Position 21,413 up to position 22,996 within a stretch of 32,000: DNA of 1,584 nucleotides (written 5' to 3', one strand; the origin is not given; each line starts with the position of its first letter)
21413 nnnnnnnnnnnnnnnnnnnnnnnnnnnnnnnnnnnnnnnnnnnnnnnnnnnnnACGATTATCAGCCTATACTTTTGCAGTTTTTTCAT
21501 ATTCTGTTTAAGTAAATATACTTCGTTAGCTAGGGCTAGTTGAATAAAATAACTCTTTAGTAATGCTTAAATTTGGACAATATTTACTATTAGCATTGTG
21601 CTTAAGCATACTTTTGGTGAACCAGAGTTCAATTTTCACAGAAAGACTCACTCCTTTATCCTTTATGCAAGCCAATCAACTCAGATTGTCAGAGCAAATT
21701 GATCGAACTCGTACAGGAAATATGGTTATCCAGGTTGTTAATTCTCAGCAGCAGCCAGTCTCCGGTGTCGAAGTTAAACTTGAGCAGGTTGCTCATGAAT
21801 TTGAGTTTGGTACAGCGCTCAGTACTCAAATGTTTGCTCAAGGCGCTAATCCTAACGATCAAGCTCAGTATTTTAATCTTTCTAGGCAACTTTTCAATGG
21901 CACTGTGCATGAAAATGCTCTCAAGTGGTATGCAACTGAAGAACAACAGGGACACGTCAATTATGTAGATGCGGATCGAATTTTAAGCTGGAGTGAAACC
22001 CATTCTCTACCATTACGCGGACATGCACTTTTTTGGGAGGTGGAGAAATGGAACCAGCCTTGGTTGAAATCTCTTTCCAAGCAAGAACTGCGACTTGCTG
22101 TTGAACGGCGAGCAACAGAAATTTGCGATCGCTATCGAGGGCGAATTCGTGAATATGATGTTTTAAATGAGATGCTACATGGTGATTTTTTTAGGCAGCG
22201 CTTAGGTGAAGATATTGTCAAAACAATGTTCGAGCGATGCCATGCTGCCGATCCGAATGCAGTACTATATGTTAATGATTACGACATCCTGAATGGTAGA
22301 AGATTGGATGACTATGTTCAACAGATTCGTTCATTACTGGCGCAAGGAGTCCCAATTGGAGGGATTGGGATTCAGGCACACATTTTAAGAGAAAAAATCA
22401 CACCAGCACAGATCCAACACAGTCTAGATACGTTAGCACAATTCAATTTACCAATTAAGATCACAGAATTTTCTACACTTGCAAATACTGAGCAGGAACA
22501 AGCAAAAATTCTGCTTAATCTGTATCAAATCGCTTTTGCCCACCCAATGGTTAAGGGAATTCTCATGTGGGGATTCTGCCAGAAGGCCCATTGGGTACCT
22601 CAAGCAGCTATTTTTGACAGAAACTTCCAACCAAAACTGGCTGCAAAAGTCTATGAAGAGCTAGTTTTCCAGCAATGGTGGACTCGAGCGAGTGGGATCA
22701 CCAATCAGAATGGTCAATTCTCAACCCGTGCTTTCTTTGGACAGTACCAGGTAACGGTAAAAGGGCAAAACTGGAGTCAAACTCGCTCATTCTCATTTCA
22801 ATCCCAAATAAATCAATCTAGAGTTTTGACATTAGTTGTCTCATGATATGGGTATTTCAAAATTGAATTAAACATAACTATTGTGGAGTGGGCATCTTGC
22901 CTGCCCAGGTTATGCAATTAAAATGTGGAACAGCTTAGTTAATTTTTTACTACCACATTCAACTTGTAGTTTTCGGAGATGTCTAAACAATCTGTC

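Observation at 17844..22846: Contiguous module of HlyD adaptor, PilZ-gated GT2 synthase and GH10-like hydrolase, not a canonical bcs operon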

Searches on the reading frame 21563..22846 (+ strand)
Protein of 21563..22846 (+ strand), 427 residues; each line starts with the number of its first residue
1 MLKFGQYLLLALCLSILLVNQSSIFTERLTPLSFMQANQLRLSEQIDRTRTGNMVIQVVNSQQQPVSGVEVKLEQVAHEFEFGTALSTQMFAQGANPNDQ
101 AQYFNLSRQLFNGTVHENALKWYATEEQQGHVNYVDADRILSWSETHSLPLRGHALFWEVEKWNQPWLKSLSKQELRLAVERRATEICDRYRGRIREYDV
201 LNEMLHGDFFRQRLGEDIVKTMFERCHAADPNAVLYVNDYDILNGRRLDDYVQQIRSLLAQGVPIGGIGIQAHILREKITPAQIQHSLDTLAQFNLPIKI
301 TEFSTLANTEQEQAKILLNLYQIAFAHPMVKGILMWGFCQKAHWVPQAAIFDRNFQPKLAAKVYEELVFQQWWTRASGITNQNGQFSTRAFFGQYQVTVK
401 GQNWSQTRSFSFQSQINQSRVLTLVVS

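Call 3: search_protein_families(library=pfam, proteins=[window:21563-22846:+], max_evalue=0.01)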
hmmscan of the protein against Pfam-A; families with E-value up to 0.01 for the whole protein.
window:21563-22846:+ (427 aa): 2 families
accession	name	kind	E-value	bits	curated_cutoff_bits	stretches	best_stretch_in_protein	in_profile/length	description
PF00331.26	Glyco_hydro_10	-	1.6e-58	198.9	22.1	1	77-362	7-306/311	Glycosyl hydrolase family 10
PF13620.12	CarboxypepD_reg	-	0.0022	18.7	32.3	0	375-424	29-79/82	Carboxypeptidase regulatory-like domain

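Call 4: search_protein_families(library=ncbifam, proteins=[window:21563-22846:+], max_evalue=0.01)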
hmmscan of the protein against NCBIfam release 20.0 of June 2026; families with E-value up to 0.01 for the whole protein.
window:21563-22846:+ (427 aa): 1 family
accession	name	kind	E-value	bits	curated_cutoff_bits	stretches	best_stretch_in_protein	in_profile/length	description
NF041944.1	Xylase_Ferestase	equivalog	3.6e-19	68.4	1200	1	99-312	23-258/694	bifunctional endo-1,4-beta-xylanase/feruloyl esterase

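Call 9: search_solved_structures(query=window:21563-22846:+, max_evalue=0.001, show_alignments=2)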
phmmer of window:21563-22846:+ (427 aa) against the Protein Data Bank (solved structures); distinct sequences matched with E-value up to 0.001: 139 (the best 60 are shown).
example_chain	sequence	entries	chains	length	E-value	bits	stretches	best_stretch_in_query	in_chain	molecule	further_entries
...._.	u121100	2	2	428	1.3e-82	281.3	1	43-402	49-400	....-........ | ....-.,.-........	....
7d89_A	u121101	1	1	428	5e-81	276.1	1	43-402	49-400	Beta-xylanase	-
1ta3_B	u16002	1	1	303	2e-35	125.9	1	110-360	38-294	Endo-1,4-beta-xylanase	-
1i1w_A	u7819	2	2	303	1.5e-34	123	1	111-361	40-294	ENDO-1,4-BETA-XYLANASE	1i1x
5mrj_A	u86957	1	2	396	3.1e-34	122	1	103-360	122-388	Beta-xylanase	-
2bnj_A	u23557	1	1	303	4e-34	121.6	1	111-361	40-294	ENDO-1,4-BETA-XYLANASE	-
6fhe_A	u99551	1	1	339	4.3e-34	121.5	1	97-360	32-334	Synthetic construct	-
1tux_A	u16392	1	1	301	4.5e-34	121.5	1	111-363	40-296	XYLANASE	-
1gok_A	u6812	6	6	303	5.1e-34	121.3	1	111-361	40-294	ENDO-1,4-BETA-XYLANASE | xylanase I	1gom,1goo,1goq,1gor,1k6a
31ct_A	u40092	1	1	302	5.5e-34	121.2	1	111-361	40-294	Endo-1,4-beta-xylanase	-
3wuf_A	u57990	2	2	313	1.9e-33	119.4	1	99-348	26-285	Endo-1,4-beta-xylanase A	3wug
1exp_A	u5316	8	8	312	3e-33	118.7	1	91-348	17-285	BETA-1,4-D-GLYCANASE CEX-CD | BETA-1,4-XYLANASE | EXO-1,4-BETA-D-GLYCANASE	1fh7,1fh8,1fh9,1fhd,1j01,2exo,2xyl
3cuf_A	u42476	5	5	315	3e-33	118.7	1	91-348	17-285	Exo-beta-1,4-glucanase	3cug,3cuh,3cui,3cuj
3niy_A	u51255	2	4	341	1e-32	117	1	98-364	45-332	Endo-1,4-beta-xylanase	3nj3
1vbr_A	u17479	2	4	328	1.8e-32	116.1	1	98-366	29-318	endo-1,4-beta-xylanase B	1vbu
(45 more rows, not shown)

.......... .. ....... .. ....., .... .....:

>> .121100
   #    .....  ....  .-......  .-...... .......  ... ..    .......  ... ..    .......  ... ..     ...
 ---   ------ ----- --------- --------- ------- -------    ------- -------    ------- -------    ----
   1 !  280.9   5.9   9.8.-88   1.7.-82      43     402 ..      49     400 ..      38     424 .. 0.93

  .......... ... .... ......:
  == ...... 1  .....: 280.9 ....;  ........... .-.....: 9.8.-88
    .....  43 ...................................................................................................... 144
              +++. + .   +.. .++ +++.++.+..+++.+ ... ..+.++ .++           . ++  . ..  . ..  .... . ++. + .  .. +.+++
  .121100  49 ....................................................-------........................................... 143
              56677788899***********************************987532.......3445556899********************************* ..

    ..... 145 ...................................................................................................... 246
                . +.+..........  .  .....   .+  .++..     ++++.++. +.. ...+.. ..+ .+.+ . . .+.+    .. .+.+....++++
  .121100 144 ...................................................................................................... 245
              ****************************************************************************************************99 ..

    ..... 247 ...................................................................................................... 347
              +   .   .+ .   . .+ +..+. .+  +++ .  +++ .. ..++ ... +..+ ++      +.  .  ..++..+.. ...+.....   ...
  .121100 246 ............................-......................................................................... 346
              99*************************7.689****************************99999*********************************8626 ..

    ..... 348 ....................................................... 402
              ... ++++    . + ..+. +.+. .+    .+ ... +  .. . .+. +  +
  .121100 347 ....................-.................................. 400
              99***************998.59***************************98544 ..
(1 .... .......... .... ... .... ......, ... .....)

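Call 22: find_homologous_proteins(query=window:21563-22846:+, max_evalue=1e-20)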
Query window:21563-22846:+ (427 aa): 707 proteins with E <= 1e-20 among 5781 candidates; the best 120 are listed.
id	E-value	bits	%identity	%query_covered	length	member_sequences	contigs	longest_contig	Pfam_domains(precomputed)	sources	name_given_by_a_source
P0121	3.2e-270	914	93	100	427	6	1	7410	PF00331.27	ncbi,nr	ncbi:endo-1,4-beta-xylanase [Nostoc muscorum FACHB-395]|nr:endo-1,4-beta-xylanase [Desmonostoc musco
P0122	6.0e-261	884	90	100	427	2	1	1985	PF00331.27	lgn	-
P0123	1.8e-252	856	88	99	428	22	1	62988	PF00331.27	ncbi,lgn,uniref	ncbi:endo-1,4-beta-xylanase [Nostoc sp.]|uniref:endo-1,4-beta-xylanase n=1 Tax=Nostoc sp. TaxID=1180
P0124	8.4e-251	850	88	100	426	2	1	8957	PF00331.27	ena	-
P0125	1.7e-246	836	87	100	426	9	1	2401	PF00331.27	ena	-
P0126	3.3e-237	805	89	92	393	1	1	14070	PF00331.27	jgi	jgi:endo-1,4-beta-xylanase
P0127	3.5e-233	792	93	88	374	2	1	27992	PF00331.27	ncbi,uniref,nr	ncbi:endo-1,4-beta-xylanase [Nostoc commune]|uniref:endo-1,4-beta-xylanase n=1 Tax=Nostoc commune Ta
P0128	1.4e-226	770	79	100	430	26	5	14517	PF00331.27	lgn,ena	-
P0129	2.2e-225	766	79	100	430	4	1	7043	PF00331.27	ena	-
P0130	9.1e-225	764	78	100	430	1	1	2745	PF00331.27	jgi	jgi:endo-1,4-beta-xylanase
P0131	3.1e-220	749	76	100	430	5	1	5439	PF00331.27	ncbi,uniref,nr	ncbi:endo-1,4-beta-xylanase [Chamaesiphon sp. OTE_20_metabat_361]|uniref:endo-1,4-beta-xylanase n=1 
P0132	2.4e-198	677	71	98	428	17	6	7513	PF00331.27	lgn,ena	-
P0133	1.4e-163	563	65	90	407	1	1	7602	PF00331.27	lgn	-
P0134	7.0e-162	557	64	90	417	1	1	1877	PF00331.27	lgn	-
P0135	1.9e-160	553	62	90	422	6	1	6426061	PF00331.27,PF13620.13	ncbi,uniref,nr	ncbi:endo-1,4-beta-xylanase [Leptothermofonsia sichuanensis E412]|uniref:endo-1,4-beta-xylanase n=1 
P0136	2.6e-158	546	61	90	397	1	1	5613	PF00331.27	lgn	-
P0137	5.5e-157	541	58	99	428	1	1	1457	PF00331.27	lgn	-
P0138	2.0e-156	539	62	89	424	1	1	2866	PF00331.27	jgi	jgi:endo-1,4-beta-xylanase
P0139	3.8e-153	529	59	90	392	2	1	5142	PF00331.27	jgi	jgi:GH35 family endo-1,4-beta-xylanase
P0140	6.4e-153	528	59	90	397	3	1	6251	PF00331.27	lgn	-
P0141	6.4e-153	528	60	91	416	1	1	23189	PF00331.27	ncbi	-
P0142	1.2e-152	527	57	93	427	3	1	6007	PF00331.27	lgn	-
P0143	2.1e-152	526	56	98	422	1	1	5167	PF00331.27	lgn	-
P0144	1.4e-151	523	57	98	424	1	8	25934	PF00331.27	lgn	-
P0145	9.9e-151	521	59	90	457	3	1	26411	PF00331.27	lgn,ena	-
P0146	1.6e-150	520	57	95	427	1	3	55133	PF00331.27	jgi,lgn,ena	jgi:GH35 family endo-1,4-beta-xylanase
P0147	3.0e-150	519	57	98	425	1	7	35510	PF00331.27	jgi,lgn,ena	jgi:GH35 family endo-1,4-beta-xylanase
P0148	3.5e-150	519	56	98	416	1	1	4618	PF00331.27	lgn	-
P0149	8.8e-150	517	83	62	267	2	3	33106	PF00331.27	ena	-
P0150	1.1e-149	517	54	99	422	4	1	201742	PF00331.27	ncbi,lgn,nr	ncbi:1,4-beta-xylanase [Calothrix sp. HK-06]|nr:1,4-beta-xylanase [Calothrix sp. HK-06]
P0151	8.2e-149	514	57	97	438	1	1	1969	PF00331.27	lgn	-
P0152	2.3e-148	513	57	90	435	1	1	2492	PF00331.27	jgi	jgi:endo-1,4-beta-xylanase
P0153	2.6e-148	513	63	82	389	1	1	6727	PF00331.27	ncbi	-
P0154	2.6e-148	513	56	90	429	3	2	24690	PF00331.27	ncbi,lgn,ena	-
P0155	1.9e-147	510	59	88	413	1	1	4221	PF00331.27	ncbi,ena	-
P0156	5.4e-147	508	54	98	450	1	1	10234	PF00331.27,PF13620.13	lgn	-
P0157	1.4e-146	507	54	95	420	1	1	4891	PF00331.27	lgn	-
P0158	2.4e-146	506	55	97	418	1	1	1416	PF00331.27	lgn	-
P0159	2.2e-145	503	52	98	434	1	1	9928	PF00331.27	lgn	-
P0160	2.3e-145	503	53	93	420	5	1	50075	PF00331.27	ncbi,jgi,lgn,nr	ncbi:MAG: endo-1,4-beta-xylanase [Spirirestis rafaelensis WJT71-NPBG6]|jgi:GH35 family endo-1,4-beta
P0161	2.6e-145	503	53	95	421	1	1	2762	PF00331.27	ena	-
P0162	6.3e-145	501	58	90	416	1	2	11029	PF00331.27,PF13620.13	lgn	-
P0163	1.1e-144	501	55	95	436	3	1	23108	PF00331.27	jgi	jgi:endo-1,4-beta-xylanase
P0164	2.5e-144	499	52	99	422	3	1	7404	PF00331.27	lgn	-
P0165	2.7e-144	499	54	98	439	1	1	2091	PF00331.27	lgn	-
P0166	2.8e-144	499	94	56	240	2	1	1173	PF00331.27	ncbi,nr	ncbi:hypothetical protein FM036_44205 [Nostoc sp. HG1]|nr:hypothetical protein [Nostoc sp. HG1]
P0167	1.0e-143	497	56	89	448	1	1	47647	PF00331.27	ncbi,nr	ncbi:MAG: endo-1,4-beta-xylanase [Cyanothece sp. SIO1E1]|nr:endo-1,4-beta-xylanase [Cyanothece sp. S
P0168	1.0e-143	497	53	98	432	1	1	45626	PF00331.27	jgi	jgi:endo-1,4-beta-xylanase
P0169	1.1e-142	494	53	98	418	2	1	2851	PF00331.27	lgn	-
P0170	3.3e-142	492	55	93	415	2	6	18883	PF00331.27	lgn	-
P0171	1.1e-141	491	52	98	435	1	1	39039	PF00331.27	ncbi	-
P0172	1.0e-140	488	55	90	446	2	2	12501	PF00331.27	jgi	jgi:endo-1,4-beta-xylanase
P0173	1.1e-140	487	55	93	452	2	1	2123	PF00331.27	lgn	-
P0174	1.8e-140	487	54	93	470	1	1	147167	PF00331.27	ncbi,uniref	ncbi:endo-1,4-beta-xylanase [Pantanalinema rosaneae CENA516]|uniref:endo-1,4-beta-xylanase n=1 Tax=P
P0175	1.8e-140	487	51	99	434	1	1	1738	PF00331.27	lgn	-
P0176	4.5e-140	485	56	90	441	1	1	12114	PF00331.27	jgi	jgi:endo-1,4-beta-xylanase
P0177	5.3e-140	485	55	93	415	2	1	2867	PF00331.27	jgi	jgi:GH35 family endo-1,4-beta-xylanase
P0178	1.3e-139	484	56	90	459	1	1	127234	PF00331.27,PF13620.13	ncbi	-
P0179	3.3e-139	483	57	87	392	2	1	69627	PF00331.27,PF13620.13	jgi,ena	-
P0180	3.2e-138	479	76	64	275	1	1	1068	PF00331.27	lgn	-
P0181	2.0e-136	473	50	100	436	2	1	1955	PF00331.27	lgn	-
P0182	2.3e-136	473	56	87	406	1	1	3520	PF00331.27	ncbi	-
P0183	2.4e-136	473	53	90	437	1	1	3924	PF00331.27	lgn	-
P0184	9.4e-136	471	52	97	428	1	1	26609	PF00331.27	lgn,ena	-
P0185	1.2e-135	471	54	90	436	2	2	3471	PF00331.27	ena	-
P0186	2.6e-135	470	50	97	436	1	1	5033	PF00331.27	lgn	-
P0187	2.1e-134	467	53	90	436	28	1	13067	PF00331.27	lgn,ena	-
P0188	6.7e-134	465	52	95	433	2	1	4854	PF00331.27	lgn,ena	-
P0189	7.8e-133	462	54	88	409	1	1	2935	PF00331.27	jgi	jgi:GH35 family endo-1,4-beta-xylanase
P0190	9.7e-133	461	54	87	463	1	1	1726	PF00331.27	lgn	-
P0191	1.0e-132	461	50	95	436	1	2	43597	PF00331.27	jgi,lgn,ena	jgi:GH35 family endo-1,4-beta-xylanase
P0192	1.0e-132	461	50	95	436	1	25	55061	PF00331.27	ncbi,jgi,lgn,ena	jgi:GH35 family endo-1,4-beta-xylanase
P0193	1.2e-132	461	55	86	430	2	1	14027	PF00331.27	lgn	-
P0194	1.4e-132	461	55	84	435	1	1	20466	PF00331.27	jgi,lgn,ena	jgi:GH35 family endo-1,4-beta-xylanase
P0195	1.5e-132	461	50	95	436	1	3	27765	PF00331.27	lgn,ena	-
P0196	1.9e-132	460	50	95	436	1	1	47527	PF00331.27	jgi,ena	jgi:GH35 family endo-1,4-beta-xylanase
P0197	3.6e-132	459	49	95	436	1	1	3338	PF00331.27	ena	-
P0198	6.5e-132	459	56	84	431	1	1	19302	PF00331.27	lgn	-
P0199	1.9e-131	457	51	89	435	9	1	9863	PF00331.27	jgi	jgi:endo-1,4-beta-xylanase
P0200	2.9e-131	456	56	84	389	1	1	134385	PF00331.27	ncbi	ncbi:MAG: 1,4-beta-xylanase, partial [Pseudanabaena sp.]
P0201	4.6e-131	456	50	96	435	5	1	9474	PF00331.27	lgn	-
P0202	1.8e-130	454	48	99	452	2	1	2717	PF00331.27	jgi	jgi:endo-1,4-beta-xylanase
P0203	2.1e-130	454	53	89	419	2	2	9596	PF00331.27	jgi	jgi:GH35 family endo-1,4-beta-xylanase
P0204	7.0e-129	449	50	97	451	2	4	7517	PF00331.27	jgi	jgi:endo-1,4-beta-xylanase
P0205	1.3e-128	448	56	84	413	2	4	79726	PF00331.27,PF13620.13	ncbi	-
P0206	1.4e-128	448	52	90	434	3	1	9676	PF00331.27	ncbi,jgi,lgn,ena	jgi:GH35 family endo-1,4-beta-xylanase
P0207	2.2e-127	444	52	88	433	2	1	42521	PF00331.27,PF13620.13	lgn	-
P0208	3.9e-127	443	53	92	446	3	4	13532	PF00331.27,PF13620.13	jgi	jgi:endo-1,4-beta-xylanase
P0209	2.8e-126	440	74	62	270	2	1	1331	PF00331.27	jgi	-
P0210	8.5e-126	438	53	86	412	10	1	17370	PF00331.27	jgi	jgi:endo-1,4-beta-xylanase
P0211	6.9e-125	435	50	96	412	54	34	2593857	PF00331.27,PF13620.13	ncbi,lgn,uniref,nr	ncbi:endo-1,4-beta-xylanase [Thermosynechococcus vestitus]|uniref:endo-1,4-beta-xylanase n=1 Tax=The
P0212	7.1e-123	429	52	87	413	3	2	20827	PF00331.27,PF13620.13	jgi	-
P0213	1.9e-120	421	52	84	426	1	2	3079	PF00331.27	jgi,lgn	jgi:GH35 family endo-1,4-beta-xylanase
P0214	7.5e-119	416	50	83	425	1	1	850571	PF00331.27,PF13620.13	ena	-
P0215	7.6e-119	416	48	89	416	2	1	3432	PF00331.27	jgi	-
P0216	7.5e-116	406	50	86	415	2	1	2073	PF00331.27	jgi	jgi:endo-1,4-beta-xylanase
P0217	8.6e-116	405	52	83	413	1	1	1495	PF00331.27,PF13620.13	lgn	-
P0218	1.4e-115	405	42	99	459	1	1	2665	PF00331.27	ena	-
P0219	5.1e-115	403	48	88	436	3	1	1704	PF00331.27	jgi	jgi:endo-1,4-beta-xylanase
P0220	1.6e-114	401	56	74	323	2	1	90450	PF00331.27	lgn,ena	-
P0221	3.5e-114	400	48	92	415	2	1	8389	PF00331.27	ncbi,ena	-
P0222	1.9e-113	398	49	85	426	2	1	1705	PF00331.27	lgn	-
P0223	3.9e-113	397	50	82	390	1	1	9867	PF00331.27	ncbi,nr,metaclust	ncbi:MAG: hypothetical protein A2231_01145 [Candidatus Firestonebacteria bacterium RIFOXYA2_FULL_40_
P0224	1.1e-112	395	47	84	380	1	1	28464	PF00331.27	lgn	-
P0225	5.0e-112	393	71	57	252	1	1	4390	PF00331.27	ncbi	-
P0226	8.0e-112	392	52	78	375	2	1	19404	PF00331.27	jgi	jgi:GH35 family endo-1,4-beta-xylanase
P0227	1.2e-111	392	49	83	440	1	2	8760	PF00331.27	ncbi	-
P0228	1.2e-111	392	48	85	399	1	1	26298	PF00331.27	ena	-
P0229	4.3e-111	390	45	92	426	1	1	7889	PF00331.27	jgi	jgi:endo-1,4-beta-xylanase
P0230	4.8e-111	390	50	84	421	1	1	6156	PF00331.27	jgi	jgi:endo-1,4-beta-xylanase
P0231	5.4e-111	390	51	83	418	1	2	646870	PF00331.27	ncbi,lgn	-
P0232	9.8e-111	389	62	65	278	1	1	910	PF00331.27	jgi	jgi:GH35 family endo-1,4-beta-xylanase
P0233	2.2e-110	388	45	89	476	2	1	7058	PF00331.27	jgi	jgi:endo-1,4-beta-xylanase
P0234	2.3e-110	388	45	89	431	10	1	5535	PF00331.27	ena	-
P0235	4.5e-110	387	48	85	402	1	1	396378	PF00331.27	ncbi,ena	-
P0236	3.3e-109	384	50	83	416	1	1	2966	PF00331.27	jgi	jgi:endo-1,4-beta-xylanase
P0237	4.9e-109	383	45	92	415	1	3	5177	PF00331.27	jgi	jgi:endo-1,4-beta-xylanase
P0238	4.9e-109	383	49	80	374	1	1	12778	PF00331.27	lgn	-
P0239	6.8e-109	383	43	96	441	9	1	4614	PF00331.27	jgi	jgi:endo-1,4-beta-xylanase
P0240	2.0e-108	381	47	85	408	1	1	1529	PF00331.27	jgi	jgi:endo-1,4-beta-xylanase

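Call 23: list_cluster_members(proteins=[P0211])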
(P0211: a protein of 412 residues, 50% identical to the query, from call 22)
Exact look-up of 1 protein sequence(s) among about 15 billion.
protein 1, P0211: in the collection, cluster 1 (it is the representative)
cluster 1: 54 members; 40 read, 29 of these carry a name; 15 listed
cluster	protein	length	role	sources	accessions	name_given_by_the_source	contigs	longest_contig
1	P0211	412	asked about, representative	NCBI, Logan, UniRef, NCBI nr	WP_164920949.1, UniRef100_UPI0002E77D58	endo-1,4-beta-xylanase [Thermosynechococcus vestitus] | endo-1,4-beta-xylanase n=1 Tax=Thermosynechococcus vestitus TaxID=146786 ...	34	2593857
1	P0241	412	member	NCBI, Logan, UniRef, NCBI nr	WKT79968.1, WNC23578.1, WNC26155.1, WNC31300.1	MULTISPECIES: endo-1,4-beta-xylanase [unclassified Thermosynechococcus] | endo-1,4-beta-xylanase n=1 Tax=unclassified Thermosynechococcus TaxID=2622553 ...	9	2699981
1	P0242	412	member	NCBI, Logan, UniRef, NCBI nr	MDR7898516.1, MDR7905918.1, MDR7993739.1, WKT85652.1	endo-1,4-beta-xylanase [Thermosynechococcus sp. JY1334] | endo-1,4-beta-xylanase n=1 Tax=unclassified Thermosynechococcus TaxID=2622553 ... | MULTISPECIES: endo-1,4-beta-xylanase [unclassified Thermosynechococcus]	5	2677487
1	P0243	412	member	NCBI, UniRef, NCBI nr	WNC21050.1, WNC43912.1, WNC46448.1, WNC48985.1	endo-1,4-beta-xylanase [Thermosynechococcus sp. GLH187] | endo-1,4-beta-xylanase n=1 Tax=unclassified Thermosynechococcus TaxID=2622553 ... | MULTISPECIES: endo-1,4-beta-xylanase [unclassified Thermosynechococcus]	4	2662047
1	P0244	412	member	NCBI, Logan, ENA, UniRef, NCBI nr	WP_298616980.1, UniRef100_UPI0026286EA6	endo-1,4-beta-xylanase [uncultured Thermosynechococcus sp.] | endo-1,4-beta-xylanase n=1 Tax=uncultured Thermosynechococcus sp. TaxID=436945 ...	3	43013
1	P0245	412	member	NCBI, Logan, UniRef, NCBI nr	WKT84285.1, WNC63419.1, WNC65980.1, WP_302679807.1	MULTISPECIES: endo-1,4-beta-xylanase [unclassified Thermosynechococcus] | endo-1,4-beta-xylanase n=1 Tax=unclassified Thermosynechococcus TaxID=2622553 ...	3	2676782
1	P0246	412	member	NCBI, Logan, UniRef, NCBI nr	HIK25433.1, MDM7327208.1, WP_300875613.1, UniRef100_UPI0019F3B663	MAG: endo-1,4-beta-xylanase [Thermosynechococcus sp. Uc] | endo-1,4-beta-xylanase n=1 Tax=Thermosynechococcus sp. Uc TaxID=3034853 ... | endo-1,4-beta-xylanase [Thermosynechococcus sp. Uc]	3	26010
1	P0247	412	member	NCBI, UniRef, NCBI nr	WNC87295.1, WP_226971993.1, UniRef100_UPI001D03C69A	endo-1,4-beta-xylanase [Thermosynechococcus sp. QKsg1] | endo-1,4-beta-xylanase n=1 Tax=unclassified Thermosynechococcus TaxID=2622553 ... | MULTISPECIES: endo-1,4-beta-xylanase [unclassified Thermosynechococcus]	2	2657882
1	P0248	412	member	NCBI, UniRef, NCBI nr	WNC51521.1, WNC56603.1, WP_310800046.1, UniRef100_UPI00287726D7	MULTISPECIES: endo-1,4-beta-xylanase [unclassified Thermosynechococcus] | endo-1,4-beta-xylanase n=1 Tax=unclassified Thermosynechococcus TaxID=2622553 ...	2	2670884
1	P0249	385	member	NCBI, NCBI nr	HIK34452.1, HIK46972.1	MAG TPA: endo-1,4-beta-xylanase [Thermosynechococcus sp. M98_K2018_005] | endo-1,4-beta-xylanase [Thermosynechococcus sp. M98_K2018_005]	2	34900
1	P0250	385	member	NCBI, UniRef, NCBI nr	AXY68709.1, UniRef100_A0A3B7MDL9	endo-1,4-beta-xylanase [Thermosynechococcus sichuanensis E542] | Beta-xylanase n=1 Tax=Thermosynechococcus sichuanensis E542 TaxID=2016101 ... | endo-1,4-beta-xylanase [Thermosynechococcus vestitus E542]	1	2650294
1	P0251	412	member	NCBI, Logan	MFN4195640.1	MAG: endo-1,4-beta-xylanase [Thermosynechococcus sp.]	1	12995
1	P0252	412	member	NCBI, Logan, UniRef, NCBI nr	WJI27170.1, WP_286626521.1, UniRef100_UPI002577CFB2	endo-1,4-beta-xylanase [Thermosynechococcus sp. B1] | endo-1,4-beta-xylanase n=1 Tax=Thermosynechococcus sp. B1 TaxID=2937792 ...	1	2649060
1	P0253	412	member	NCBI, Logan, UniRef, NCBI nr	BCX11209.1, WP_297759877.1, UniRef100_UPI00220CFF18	MAG: beta-xylanase [Thermosynechococcus sp.] | endo-1,4-beta-xylanase n=1 Tax=Thermosynechococcus sp. TaxID=2814275 RepID=UPI00220CFF18 | endo-1,4-beta-xylanase [Thermosynechococcus sp.]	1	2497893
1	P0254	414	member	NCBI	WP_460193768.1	endo-1,4-beta-xylanase [Thermosynechococcus sp. FA-CM-4201]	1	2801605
